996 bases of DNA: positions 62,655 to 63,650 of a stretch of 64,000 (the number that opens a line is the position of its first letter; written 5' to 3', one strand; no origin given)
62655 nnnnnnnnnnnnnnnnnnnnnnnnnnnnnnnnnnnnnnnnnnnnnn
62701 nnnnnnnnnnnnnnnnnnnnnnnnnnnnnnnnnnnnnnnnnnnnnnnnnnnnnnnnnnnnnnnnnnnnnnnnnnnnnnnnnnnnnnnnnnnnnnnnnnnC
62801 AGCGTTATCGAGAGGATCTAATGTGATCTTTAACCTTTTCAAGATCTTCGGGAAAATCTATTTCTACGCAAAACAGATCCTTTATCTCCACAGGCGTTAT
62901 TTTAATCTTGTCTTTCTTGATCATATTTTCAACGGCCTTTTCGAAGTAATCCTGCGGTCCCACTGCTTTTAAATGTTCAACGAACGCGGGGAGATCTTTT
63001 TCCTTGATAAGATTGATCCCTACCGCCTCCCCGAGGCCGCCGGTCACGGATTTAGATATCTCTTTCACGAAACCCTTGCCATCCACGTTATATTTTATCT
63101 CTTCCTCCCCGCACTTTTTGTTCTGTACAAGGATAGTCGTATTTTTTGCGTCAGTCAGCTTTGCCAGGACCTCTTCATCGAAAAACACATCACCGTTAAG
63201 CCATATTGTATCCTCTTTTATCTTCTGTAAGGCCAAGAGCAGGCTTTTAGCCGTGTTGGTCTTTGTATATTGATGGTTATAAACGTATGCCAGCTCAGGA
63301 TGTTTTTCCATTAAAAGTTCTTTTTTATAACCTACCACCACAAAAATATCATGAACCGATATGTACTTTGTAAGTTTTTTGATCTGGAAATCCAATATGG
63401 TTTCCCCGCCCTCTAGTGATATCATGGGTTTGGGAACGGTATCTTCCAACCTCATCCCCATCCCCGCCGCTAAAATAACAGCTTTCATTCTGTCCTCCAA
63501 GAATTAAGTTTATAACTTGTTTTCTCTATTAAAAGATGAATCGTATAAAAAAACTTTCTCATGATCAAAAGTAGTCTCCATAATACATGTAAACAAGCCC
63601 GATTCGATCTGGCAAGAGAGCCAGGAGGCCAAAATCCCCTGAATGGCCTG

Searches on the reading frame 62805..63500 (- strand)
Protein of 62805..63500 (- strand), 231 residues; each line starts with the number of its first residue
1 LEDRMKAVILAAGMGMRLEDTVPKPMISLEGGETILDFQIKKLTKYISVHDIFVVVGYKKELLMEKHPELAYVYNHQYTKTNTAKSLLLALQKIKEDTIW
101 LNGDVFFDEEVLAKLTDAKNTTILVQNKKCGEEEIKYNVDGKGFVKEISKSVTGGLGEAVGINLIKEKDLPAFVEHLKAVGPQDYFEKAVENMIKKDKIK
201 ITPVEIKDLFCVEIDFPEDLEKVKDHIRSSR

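Call 17: search_protein_families(library=pfam, proteins=[window:62805-63500:-], max_evalue=0.001)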
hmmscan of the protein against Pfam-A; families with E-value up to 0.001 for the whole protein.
window:62805-63500:- (231 aa): 4 families
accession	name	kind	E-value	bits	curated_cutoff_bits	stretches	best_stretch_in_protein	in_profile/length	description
PF12804.13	NTP_transf_3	-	1.5e-13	51.7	27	1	7-118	1-110/160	MobA-like NTP transferase domain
PF00483.29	NTP_transferase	-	1.7e-09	38.1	21.2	1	6-121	1-127/245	Nucleotidyl transferase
PF20202.4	DUF6564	-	1.3e-05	25.5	25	1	45-127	24-120/230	Domain of unknown function (DUF6564)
PF01128.25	IspD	-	2.2e-05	24.8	27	1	6-60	2-55/221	2-C-methyl-D-erythritol 4-phosphate cytidylyltransferase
